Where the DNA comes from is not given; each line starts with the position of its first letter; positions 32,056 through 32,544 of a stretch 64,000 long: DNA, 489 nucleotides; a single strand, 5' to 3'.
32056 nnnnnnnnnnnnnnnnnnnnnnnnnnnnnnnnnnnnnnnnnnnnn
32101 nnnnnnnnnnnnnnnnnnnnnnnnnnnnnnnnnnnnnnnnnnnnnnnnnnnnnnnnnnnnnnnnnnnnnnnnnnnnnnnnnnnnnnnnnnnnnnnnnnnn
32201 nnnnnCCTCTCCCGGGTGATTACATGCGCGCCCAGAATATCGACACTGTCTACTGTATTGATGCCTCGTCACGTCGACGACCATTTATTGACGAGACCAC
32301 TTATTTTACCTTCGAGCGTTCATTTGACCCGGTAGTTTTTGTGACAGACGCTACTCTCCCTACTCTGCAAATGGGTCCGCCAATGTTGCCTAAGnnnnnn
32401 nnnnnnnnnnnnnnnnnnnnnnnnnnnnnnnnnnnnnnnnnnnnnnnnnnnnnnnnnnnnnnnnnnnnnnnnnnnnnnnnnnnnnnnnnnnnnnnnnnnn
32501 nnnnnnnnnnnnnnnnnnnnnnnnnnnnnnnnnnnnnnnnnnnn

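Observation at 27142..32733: Giant (≈1850 aa) secreted multi-repeat surface protein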

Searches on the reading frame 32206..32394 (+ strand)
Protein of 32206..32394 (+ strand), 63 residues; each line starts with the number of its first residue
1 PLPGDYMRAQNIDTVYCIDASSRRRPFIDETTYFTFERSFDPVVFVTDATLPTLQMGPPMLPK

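Call 103: search_solved_structures(query=A9, max_evalue=10, show_alignments=2)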
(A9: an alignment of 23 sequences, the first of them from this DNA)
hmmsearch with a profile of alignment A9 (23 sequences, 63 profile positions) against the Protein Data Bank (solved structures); distinct sequences matched with E-value up to 10: 7.
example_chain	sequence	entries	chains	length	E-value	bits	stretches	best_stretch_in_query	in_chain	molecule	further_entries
7awz_A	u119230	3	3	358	0.41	13.8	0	12-26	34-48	Scone-E | SconeE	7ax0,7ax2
2b6m_A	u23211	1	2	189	0.63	13.1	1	32-61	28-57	Thiol:disulfide interchange protein dsbA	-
2mbs_A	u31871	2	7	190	0.72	13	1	36-61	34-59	Thiol:disulfide interchange protein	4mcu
3hxj_A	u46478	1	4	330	0.73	12.9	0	12-26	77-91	Pyrrolo-quinoline quinone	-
2waq_D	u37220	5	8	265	0.78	12.9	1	6-47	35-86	DNA-DIRECTED RNA POLYMERASE RPO3 SUBUNIT | DNA-DIRECTED RNA POLYMERASERPO3 SUBUNIT | DNA-DIRECTED RNA POLYMERASE SUBUNIT D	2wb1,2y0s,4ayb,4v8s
1fvj_A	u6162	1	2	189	0.86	12.7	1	33-61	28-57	DISULFIDE BOND FORMATION PROTEIN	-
2b3s_A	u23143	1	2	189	1.2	12.3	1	33-61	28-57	Thiol:disulfide interchange protein dsbA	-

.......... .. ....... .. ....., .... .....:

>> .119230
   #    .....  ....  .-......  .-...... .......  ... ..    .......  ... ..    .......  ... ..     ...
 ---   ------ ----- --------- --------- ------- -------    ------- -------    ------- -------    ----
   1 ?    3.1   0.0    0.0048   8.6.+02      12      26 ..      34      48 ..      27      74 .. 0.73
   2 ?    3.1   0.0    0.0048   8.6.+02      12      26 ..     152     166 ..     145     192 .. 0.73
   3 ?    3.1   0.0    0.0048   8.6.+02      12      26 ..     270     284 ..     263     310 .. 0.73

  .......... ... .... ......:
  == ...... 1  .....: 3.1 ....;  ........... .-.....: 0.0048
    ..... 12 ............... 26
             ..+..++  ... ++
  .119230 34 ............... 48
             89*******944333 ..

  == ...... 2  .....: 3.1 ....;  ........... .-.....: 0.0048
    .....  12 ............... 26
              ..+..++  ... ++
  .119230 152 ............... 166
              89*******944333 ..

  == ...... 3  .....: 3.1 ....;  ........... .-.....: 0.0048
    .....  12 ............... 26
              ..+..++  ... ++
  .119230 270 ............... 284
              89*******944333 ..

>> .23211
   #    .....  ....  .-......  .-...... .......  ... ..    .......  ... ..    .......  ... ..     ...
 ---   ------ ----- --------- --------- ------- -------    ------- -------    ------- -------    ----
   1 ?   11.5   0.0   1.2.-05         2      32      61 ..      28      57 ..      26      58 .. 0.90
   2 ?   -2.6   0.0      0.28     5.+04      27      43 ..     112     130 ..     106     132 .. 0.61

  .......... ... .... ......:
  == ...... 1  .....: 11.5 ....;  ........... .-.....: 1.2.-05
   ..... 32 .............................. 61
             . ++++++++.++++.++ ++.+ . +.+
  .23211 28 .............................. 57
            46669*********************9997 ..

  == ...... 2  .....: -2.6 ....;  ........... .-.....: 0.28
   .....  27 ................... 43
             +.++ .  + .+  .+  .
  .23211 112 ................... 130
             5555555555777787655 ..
